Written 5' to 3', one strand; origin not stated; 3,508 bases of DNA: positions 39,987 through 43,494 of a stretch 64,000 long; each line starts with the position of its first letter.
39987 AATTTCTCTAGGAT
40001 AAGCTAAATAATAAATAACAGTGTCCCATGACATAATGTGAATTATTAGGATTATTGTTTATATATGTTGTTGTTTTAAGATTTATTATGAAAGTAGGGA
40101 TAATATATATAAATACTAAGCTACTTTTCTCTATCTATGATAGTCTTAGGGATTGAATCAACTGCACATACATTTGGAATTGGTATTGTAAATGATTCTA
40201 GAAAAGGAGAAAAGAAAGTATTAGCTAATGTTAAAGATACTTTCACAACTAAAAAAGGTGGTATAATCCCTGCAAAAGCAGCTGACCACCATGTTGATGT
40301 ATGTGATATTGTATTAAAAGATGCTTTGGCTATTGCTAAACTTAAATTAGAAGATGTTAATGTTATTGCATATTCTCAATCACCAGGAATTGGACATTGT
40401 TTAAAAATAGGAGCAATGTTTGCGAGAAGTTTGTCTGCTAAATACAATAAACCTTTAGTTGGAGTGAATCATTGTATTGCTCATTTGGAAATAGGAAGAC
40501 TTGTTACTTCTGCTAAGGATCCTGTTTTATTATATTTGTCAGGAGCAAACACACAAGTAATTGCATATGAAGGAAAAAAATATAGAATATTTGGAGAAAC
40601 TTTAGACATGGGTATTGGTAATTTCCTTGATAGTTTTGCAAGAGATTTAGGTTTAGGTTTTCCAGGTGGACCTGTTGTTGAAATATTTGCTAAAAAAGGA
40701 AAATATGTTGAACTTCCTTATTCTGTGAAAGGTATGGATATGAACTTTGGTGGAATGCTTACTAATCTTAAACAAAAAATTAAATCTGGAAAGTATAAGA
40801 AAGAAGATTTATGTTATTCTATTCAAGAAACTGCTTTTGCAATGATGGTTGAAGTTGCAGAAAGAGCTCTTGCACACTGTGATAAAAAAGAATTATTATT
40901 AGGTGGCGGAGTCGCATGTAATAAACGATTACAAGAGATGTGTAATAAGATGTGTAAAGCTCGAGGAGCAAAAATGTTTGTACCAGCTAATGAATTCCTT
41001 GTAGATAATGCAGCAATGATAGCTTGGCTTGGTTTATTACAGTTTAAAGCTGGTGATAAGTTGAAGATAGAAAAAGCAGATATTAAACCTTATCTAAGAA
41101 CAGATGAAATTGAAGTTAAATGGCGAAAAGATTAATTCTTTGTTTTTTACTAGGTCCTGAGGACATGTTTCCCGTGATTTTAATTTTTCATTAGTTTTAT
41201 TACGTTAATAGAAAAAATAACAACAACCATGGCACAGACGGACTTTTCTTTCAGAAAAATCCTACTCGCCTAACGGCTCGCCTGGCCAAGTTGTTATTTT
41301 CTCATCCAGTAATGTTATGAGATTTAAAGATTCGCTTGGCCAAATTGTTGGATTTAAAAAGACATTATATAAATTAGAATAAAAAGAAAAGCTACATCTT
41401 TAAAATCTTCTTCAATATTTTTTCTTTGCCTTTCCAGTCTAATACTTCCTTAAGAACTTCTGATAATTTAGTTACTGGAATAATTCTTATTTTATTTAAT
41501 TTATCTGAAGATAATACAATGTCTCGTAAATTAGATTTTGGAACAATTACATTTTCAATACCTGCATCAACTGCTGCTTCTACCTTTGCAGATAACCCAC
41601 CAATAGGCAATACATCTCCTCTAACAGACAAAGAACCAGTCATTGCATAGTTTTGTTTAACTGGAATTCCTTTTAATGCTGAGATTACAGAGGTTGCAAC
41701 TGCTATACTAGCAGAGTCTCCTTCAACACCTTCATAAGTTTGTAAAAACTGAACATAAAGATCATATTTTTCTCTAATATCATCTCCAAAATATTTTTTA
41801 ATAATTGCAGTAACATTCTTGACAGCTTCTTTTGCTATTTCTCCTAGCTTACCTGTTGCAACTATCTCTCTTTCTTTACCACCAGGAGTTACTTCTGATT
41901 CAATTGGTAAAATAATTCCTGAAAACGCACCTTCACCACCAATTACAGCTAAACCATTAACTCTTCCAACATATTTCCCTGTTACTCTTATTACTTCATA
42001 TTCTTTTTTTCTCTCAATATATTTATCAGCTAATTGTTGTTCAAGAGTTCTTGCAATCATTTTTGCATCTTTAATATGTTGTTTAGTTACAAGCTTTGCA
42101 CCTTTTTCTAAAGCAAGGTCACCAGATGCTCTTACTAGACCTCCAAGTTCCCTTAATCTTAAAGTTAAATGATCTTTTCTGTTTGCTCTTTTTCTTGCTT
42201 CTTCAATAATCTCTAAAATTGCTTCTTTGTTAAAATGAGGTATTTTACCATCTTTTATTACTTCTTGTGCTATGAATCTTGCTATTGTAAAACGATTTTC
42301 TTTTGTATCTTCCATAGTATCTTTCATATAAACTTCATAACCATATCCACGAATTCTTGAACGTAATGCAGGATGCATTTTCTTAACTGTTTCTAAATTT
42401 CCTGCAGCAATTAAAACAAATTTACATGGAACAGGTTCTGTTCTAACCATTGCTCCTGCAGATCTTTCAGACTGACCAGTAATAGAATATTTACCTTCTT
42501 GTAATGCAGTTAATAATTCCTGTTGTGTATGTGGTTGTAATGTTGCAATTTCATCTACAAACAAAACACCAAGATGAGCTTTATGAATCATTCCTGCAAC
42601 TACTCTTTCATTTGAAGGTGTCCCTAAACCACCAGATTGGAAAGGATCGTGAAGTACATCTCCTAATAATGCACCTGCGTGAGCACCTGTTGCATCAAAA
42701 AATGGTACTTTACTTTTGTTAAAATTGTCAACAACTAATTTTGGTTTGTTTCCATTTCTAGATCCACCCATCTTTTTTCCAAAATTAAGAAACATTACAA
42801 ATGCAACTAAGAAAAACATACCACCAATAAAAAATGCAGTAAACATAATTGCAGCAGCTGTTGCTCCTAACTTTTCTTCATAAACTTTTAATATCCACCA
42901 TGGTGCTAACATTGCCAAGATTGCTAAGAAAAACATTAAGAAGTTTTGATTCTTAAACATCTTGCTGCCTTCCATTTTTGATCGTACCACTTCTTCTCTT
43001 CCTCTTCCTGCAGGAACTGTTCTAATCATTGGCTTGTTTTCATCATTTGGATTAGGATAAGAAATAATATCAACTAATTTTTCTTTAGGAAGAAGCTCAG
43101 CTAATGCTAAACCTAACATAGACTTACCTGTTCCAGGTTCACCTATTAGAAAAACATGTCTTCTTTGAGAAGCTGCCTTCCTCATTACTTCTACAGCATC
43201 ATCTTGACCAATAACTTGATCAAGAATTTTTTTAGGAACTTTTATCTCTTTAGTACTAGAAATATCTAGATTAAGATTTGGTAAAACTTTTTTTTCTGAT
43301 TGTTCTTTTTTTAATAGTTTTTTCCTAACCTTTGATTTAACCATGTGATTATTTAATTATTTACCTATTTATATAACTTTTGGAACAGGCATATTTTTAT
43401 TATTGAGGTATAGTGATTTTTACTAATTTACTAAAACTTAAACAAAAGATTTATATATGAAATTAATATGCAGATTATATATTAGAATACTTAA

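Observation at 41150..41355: Composite architecture: truncated 5' half-copy, full core, AT-rich spacer and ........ box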

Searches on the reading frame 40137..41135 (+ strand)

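Call 81: search_protein_families(library=pfam, proteins=[window:40137-41135:+])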
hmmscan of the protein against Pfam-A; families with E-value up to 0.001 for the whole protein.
window:40137-41135:+ (332 aa): 2 families
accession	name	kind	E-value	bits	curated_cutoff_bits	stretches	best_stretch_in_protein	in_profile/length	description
PF00814.31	TsaD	-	5.7e-80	269.3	24.8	1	31-297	5-264/264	tRNA N6-adenosine threonylcarbamoyltransferase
PF22521.2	HypF_C_2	-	4e-08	33.8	27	1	188-284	131-228/241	Carbamoyltransferase, Kae1-like Domain, second subdomain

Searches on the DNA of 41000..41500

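Call 8: search_rna_families(source=window, start=41000, end=41500, threshold=evalue, max_evalue=10)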
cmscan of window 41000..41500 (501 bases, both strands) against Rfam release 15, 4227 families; matches with E-value up to 10: 12.
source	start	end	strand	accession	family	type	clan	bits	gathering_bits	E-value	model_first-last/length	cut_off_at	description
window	41263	41311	-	RF01637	ceN47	Gene; snRNA; snoRNA; CD-box;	-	19.2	35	0.086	1-155/155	no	Nematode snoRNA ceN47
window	41253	41417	+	RF02368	Yfr21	Gene; sRNA;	-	18.9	100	1.4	1-205/205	no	Cyanobacterial functional RNA 21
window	41044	41119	+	RF00536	snoMe28S-Cm3227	Gene; snRNA; snoRNA; CD-box;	-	18.7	43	4.4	1-82/82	no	Small nucleolar RNA Me28S-Cm3227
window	41021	41105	+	RF00396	SNORA13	Gene; snRNA; snoRNA; HACA-box;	CL00028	18.2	53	1.3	1-134/134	no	Small nucleolar RNA SNORA13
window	41245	41398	+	RF02148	MESTIT1_1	Gene; lncRNA;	-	17.9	50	4.4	1-144/144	no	MEST intronic transcript 1, antisense RNA conserved region 1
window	41319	41386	+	RF01905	HOTAIR_2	Gene; lncRNA;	-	17.1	60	0.11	1-69/69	no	HOTAIR conserved region 2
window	41164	41259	+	RF00121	MicC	Gene; sRNA;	-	16.2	90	9.7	1-123/123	no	MicC RNA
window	41153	41258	+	RF04295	mir-329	Gene; miRNA;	CL00149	16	76.8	1.7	1-80/80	no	mir-329 microRNA precursor family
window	41005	41093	+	RF00135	snoZ223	Gene; snRNA; snoRNA; CD-box;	CL00051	15.4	45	6.9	1-94/94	no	Small nucleolar RNA Z223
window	41337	41413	-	RF02825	LPR17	Gene; sRNA;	-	12.1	98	1.8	1-257/257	no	Legionella RNA 17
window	41133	41180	+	RF02117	FMR1-AS1_1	Gene; lncRNA;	-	11.6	40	4.4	1-56/56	no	FMR1 antisense RNA 1 conserved region 1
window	41098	41162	+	RF01306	sR52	Gene; snRNA; snoRNA; CD-box;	-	11.6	50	8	1-60/60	no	Small nucleolar RNA sR52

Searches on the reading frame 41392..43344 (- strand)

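Call 81: search_protein_families(library=pfam, proteins=[window:41392-43344:-])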
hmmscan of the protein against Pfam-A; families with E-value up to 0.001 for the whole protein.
window:41392-43344:- (650 aa): 14 families
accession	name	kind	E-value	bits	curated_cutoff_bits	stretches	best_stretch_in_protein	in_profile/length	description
PF05362.19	Lon_C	-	6.9e-32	111.1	21.1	1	455-635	23-203/205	Lon protease (S16) C-terminal proteolytic domain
PF01078.27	Mg_chelatase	-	3.2e-14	53.3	20.3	2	41-89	2-50/207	Magnesium chelatase, subunit ChlI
PF00158.32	Sigma54_activat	-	2.4e-12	47.3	20.2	1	250-294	86-130/168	Sigma-54 interaction domain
PF07728.20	AAA_5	-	6.5e-12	46.1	22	1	259-330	68-138/139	AAA domain (dynein-related subfamily)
PF13541.12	ChlI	-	1.1e-07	32.2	27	1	482-605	2-121/121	Subunit ChlI of Mg-chelatase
PF20436.4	LonB_AAA-LID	-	1.5e-07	31.8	22.4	1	370-427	1-58/65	Archaeal LonB, AAA+ ATPase LID domain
PF00004.35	AAA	-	3.9e-06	27.8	21.2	0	253-331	50-123/131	ATPase family associated with various cellular activities (AAA)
PF20030.5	bpMoxR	-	6.9e-06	25.7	27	1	36-85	6-55/205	MoxR domain in the MoxR-vWA-beta-propeller ternary systems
PF14532.12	Sigma54_activ_2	-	7.2e-06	26.7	25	0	55-88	15-48/138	Sigma-54 interaction domain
PF13401.12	AAA_22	-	8.2e-06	26.6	27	1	59-105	3-49/130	AAA domain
PF05496.18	RuvB_N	-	1.3e-05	25.5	27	0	40-84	5-56/159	Holliday junction DNA helicase RuvB P-loop domain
PF00493.29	MCM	-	4.6e-05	23.1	23.3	0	9-89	7-85/224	MCM P-loop domain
PF13191.12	AAA_16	-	0.00032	21.7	32.6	0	53-88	15-51/167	AAA ATPase domain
PF13654.12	AAA_32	-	0.00065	20.1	21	0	225-319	15-111/133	LonB-like, AAA domain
